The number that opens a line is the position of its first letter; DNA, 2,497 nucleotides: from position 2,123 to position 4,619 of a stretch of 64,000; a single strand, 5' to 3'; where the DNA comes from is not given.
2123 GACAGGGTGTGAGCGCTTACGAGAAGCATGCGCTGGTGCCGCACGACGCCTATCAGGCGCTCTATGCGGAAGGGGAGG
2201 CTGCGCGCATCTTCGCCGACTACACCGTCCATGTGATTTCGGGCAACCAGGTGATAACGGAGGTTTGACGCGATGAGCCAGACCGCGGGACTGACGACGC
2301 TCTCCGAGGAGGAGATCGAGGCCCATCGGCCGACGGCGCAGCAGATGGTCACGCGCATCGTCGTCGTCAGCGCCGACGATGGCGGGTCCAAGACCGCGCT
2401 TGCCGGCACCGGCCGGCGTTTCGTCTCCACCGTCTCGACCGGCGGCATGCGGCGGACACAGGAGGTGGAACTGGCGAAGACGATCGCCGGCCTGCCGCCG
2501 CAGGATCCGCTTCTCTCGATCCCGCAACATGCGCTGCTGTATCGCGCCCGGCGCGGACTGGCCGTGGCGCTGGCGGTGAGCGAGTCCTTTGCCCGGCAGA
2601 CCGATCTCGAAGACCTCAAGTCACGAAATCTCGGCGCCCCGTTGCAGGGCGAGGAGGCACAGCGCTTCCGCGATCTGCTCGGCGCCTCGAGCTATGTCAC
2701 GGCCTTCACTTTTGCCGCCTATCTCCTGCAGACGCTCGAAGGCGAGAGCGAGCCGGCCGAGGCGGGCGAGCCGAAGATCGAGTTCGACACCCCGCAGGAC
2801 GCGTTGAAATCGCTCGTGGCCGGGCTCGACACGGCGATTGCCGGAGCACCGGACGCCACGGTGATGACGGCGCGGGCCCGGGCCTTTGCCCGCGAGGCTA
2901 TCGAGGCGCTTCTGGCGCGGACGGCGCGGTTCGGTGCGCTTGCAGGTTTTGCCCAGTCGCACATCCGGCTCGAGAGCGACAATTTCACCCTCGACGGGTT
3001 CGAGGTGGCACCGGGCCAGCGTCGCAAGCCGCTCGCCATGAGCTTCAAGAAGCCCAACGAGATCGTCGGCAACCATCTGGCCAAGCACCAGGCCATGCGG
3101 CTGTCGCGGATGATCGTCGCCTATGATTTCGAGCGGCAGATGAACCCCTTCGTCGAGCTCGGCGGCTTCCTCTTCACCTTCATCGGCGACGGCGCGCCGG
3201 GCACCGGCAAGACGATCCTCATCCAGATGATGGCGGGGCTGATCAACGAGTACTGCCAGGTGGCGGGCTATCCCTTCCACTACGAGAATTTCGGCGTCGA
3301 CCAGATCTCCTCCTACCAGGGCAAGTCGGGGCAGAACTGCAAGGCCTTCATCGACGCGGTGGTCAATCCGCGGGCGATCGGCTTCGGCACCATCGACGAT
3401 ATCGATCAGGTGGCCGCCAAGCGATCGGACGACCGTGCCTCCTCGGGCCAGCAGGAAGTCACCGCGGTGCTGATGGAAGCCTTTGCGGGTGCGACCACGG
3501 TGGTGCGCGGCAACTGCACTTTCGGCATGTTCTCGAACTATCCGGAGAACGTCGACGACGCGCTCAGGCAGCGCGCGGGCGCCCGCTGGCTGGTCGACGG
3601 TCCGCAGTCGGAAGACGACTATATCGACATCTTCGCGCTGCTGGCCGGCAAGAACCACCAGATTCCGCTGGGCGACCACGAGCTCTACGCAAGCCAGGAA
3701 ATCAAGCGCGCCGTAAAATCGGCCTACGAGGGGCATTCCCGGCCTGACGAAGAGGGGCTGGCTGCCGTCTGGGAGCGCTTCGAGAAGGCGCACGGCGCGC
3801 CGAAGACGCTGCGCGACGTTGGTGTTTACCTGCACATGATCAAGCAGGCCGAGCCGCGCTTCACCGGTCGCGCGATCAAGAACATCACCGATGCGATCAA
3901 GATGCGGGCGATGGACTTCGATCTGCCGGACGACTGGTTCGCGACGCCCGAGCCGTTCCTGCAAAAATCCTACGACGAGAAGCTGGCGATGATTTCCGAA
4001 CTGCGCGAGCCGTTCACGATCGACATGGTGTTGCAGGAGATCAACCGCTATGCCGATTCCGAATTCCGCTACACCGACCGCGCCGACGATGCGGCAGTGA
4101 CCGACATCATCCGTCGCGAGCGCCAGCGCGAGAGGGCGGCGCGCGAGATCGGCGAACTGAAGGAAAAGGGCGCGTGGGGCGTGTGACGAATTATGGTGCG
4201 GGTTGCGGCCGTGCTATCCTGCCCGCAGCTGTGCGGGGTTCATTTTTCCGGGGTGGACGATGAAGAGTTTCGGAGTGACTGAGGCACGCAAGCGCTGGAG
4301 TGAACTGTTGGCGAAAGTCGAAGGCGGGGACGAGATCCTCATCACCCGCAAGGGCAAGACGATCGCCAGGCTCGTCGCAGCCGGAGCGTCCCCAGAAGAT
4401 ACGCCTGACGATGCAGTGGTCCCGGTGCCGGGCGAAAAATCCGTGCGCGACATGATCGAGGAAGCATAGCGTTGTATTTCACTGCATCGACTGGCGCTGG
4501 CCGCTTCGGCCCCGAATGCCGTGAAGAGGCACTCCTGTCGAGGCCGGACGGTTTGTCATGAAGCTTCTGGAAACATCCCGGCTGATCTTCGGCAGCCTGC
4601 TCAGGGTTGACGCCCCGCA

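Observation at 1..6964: Six-gene, tightly coupled cluster of mostly uncharacterised proteins built around a classical AAA ATPase, a coiled-coil (TelA-like?) protein and a DUF2333-like membrane protein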

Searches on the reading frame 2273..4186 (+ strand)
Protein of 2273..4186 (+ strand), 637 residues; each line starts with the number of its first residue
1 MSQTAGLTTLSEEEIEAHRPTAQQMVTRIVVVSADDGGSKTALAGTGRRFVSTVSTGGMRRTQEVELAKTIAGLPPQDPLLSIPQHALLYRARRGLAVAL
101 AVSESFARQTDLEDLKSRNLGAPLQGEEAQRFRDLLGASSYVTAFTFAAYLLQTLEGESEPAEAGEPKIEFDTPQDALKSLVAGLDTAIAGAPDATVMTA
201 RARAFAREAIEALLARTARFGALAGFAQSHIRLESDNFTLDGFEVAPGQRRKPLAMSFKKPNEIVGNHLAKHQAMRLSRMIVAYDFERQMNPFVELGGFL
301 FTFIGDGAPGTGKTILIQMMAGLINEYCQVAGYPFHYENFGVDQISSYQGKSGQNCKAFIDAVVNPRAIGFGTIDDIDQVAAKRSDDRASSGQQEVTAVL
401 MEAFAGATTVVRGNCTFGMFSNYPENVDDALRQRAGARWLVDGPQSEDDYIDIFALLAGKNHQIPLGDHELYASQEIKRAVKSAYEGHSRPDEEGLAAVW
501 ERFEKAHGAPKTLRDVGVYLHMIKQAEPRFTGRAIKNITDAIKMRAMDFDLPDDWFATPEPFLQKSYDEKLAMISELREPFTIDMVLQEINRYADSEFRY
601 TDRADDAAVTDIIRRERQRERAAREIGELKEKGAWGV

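Call 3: search_protein_families(library=pfam, proteins=[window:2273-4186:+], max_evalue=0.1)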
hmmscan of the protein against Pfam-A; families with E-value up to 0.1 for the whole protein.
window:2273-4186:+ (637 aa): 1 family
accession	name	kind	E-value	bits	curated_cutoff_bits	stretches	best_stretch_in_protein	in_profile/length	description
PF00004.35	AAA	-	5e-11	43.6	21.2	1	307-437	5-125/131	ATPase family associated with various cellular activities (AAA)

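Call 4: search_protein_families(library=ncbifam, proteins=[window:2273-4186:+], max_evalue=0.1)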
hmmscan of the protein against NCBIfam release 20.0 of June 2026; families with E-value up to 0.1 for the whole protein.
window:2273-4186:+ (637 aa): 5 families
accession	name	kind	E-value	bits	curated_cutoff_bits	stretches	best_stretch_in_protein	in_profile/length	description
TIGR01243.1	CDC48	subfamily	4.3e-06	25.3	802.65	1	307-433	219-333/733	CDC48 family AAA ATPase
TIGR01242.2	TIGR01242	subfamily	0.00051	19.1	500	1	307-406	155-244/362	proteasome-activating nucleotidase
NF003069.1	PRK03992.1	subfamily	0.0017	17.6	500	1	307-404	172-259/379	proteasome-activating nucleotidase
NF047748.1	PrtsmActNtasePan1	equivalog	0.0067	15.5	750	1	306-407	188-279/405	proteasome-activating nucleotidase Pan1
NF047747.1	PrtsmActNtasePan2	equivalog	0.015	14.6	700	1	307-404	192-279/397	proteasome-activating nucleotidase Pan2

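Call 5: search_protein_families(library=padloc, proteins=[window:2273-4186:+], max_evalue=0.1)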
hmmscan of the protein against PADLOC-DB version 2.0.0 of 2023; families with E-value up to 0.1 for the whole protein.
window:2273-4186:+ (637 aa): 5 families
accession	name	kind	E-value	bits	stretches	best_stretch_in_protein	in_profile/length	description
PDLC00915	TRIP13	-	0.00014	19.4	1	306-447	69-214/302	TRIP13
PDLC04232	IetA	-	0.0046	14.4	1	307-391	123-197/330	-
PDLC02196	IetA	-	0.019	12.4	1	307-388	129-200/374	-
PDLC03122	Specificity_I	-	0.045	10.7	0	175-215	142-182/387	Type I specificity subunit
PDLC02195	IetA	-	0.049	10.9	0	307-387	144-214/395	-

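Call 10: search_solved_structures(query=window:2273-4186:+, max_evalue=0.001)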
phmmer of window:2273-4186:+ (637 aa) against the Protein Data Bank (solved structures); distinct sequences matched with E-value up to 0.001: 6.
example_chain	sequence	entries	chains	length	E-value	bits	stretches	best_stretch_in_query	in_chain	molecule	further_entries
5ubv_A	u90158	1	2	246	1.9e-05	26.6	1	284-433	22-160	ATPase domain of i-AAA protease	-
6ef2_I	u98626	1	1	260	0.00069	21.4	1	306-433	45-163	26S proteasome regulatory subunit 4 homolog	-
4l15_A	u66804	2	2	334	0.0007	21.4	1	304-476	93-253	Fidgetin-like protein 1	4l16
6ef1_I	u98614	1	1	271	0.00076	21.3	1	306-433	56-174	26S proteasome regulatory subunit 4 homolog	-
6ef0_I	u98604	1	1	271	0.00076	21.3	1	306-433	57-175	26S proteasome regulatory subunit 4 homolog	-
5eqt_A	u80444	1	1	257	0.00078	21.3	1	307-445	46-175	Proteasome-activating nucleotidase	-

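Call 65: search_protein_families(library=phrogs, proteins=[window:2273-4186:+], max_evalue=0.01)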
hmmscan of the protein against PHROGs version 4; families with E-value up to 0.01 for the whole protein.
window:2273-4186:+ (637 aa): 3 families
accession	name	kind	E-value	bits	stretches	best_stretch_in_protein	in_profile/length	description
phrog_3757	-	unknown function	2.3e-07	31.5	1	307-407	133-223/367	-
phrog_168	-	DNA, RNA and nucleotide metabolism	0.00034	21.4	1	277-465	20-183/314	clamp loader of DNA polymerase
phrog_7485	-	unknown function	0.0027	17.7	0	301-432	228-348/430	-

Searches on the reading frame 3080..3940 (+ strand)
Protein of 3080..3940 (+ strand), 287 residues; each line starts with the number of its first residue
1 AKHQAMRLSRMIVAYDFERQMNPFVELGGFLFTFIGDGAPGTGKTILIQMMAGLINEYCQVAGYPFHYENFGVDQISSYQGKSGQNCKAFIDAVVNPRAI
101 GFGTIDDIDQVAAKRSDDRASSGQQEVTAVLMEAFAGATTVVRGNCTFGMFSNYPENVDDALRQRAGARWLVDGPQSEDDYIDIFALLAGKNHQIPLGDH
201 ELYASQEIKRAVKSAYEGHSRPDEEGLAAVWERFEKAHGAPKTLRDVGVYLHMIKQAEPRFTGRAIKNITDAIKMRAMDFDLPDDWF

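Call 78: search_solved_structures(query=window:3080-3940:+, max_evalue=0.01, show_alignments=3)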
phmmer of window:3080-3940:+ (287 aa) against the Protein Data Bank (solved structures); distinct sequences matched with E-value up to 0.01: 66 (the best 60 are shown).
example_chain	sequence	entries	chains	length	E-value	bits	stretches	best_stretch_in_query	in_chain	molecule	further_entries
6chs_H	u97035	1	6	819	1.6e-07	34.5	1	38-164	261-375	Putative cell division control protein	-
6oaa_B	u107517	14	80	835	4.9e-07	32.9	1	38-164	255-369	Cell division control protein 48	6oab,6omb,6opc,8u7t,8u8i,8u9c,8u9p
8dar_A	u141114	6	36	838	5e-07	32.9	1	38-164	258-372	Cell division control protein 48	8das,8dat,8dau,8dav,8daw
6oa9_A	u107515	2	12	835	8.4e-07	32.1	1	38-164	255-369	Cell division control protein 48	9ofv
5ubv_A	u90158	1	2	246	7.9e-06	28.9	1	16-164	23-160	ATPase domain of i-AAA protease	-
7wub_D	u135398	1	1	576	7.2e-05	25.8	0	38-164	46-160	Transitional endoplasmic reticulum ATPase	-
7wub_C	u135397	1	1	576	7.2e-05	25.8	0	38-164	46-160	Transitional endoplasmic reticulum ATPase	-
6mck_A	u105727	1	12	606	8.4e-05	25.6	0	38-164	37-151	Transitional endoplasmic reticulum ATPase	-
7wd3_A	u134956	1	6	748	0.00012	25.1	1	37-165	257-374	ATPase family gene 2 protein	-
7nku_A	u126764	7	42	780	0.00013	25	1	37-165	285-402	ATPase family gene 2 protein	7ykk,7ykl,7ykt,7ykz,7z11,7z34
7rlj_A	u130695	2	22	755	0.00017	24.6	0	38-164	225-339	Transitional endoplasmic reticulum ATPase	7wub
8yka_A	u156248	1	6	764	0.00017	24.6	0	38-164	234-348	Transitional endoplasmic reticulum ATPase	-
8pqx_A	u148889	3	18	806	0.00018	24.5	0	38-164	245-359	Transitional endoplasmic reticulum ATPase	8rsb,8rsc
7rlb_A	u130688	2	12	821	0.00018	24.5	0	38-164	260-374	Transitional endoplasmic reticulum ATPase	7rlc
5c18_A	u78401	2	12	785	0.00018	24.5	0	38-164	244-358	Transitional endoplasmic reticulum ATPase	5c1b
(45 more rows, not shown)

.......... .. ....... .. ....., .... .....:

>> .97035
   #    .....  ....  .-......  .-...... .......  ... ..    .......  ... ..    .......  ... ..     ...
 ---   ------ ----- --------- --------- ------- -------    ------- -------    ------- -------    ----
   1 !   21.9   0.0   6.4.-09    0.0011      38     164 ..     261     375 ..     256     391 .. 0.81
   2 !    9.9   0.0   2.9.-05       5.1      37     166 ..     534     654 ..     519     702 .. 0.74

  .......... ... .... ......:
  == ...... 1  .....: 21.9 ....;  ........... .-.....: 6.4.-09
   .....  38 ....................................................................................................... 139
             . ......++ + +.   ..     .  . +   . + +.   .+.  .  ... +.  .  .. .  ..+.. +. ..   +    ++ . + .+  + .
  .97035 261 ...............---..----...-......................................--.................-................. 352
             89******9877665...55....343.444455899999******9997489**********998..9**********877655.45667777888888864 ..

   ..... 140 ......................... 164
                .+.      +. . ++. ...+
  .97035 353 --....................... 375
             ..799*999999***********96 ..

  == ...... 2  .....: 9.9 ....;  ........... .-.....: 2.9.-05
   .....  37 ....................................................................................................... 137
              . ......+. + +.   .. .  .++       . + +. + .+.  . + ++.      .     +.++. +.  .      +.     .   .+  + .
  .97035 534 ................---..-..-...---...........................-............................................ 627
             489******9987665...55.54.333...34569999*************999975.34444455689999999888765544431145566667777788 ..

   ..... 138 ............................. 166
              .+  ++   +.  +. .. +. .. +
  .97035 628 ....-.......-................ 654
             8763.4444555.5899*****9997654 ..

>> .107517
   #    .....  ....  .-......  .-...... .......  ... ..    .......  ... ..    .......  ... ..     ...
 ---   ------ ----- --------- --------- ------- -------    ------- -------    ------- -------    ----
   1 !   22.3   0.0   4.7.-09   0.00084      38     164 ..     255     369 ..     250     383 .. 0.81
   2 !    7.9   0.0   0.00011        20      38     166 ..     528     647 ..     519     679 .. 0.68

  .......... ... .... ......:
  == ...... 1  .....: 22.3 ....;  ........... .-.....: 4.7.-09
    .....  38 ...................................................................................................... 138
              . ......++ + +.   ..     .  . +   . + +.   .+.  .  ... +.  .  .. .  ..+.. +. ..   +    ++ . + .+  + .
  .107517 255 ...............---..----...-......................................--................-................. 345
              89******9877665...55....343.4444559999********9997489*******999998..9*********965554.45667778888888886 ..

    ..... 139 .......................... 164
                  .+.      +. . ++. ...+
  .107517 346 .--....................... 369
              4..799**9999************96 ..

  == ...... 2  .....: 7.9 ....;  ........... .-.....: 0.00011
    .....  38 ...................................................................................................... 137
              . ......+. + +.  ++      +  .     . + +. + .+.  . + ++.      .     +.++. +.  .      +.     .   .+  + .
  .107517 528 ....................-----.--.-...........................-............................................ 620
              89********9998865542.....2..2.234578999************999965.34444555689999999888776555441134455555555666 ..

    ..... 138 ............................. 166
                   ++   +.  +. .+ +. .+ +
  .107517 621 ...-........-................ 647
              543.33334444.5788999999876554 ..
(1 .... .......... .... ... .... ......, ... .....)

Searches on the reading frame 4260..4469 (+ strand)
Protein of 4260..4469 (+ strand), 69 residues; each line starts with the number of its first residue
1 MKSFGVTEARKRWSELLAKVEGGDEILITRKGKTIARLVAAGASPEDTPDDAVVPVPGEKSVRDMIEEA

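Call 3: search_protein_families(library=pfam, proteins=[window:4260-4469:+], max_evalue=0.1)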
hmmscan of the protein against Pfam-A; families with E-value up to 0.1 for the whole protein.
window:4260-4469:+ (69 aa): 1 family
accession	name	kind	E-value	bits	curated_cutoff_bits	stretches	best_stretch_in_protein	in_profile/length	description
PF02604.26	PhdYeFM_antitox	-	6.7e-09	35.8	29.8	1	1-41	1-42/74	Antitoxin Phd_YefM, type II toxin-antitoxin system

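Call 4: search_protein_families(library=ncbifam, proteins=[window:4260-4469:+], max_evalue=0.1)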
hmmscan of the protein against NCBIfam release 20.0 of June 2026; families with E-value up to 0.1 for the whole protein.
window:4260-4469:+ (69 aa): 1 family
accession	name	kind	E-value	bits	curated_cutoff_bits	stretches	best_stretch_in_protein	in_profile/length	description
TIGR01552.1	phd_fam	subfamily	4.4e-07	29.2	20.8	1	4-39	2-37/53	type II toxin-antitoxin system prevent-host-death family antitoxin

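Call 5: search_protein_families(library=padloc, proteins=[window:4260-4469:+], max_evalue=0.1)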
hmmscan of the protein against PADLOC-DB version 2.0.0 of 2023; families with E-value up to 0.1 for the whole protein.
window:4260-4469:+ (69 aa): 0 families

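Call 65: search_protein_families(library=phrogs, proteins=[window:4260-4469:+], max_evalue=0.01)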
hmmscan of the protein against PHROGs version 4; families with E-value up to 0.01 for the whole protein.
window:4260-4469:+ (69 aa): 1 family
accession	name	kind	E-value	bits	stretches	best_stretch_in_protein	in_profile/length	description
phrog_375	-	moron, auxiliary metabolic gene and host takeover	0.0073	17.1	0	1-50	4-53/74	Phd-like antitoxin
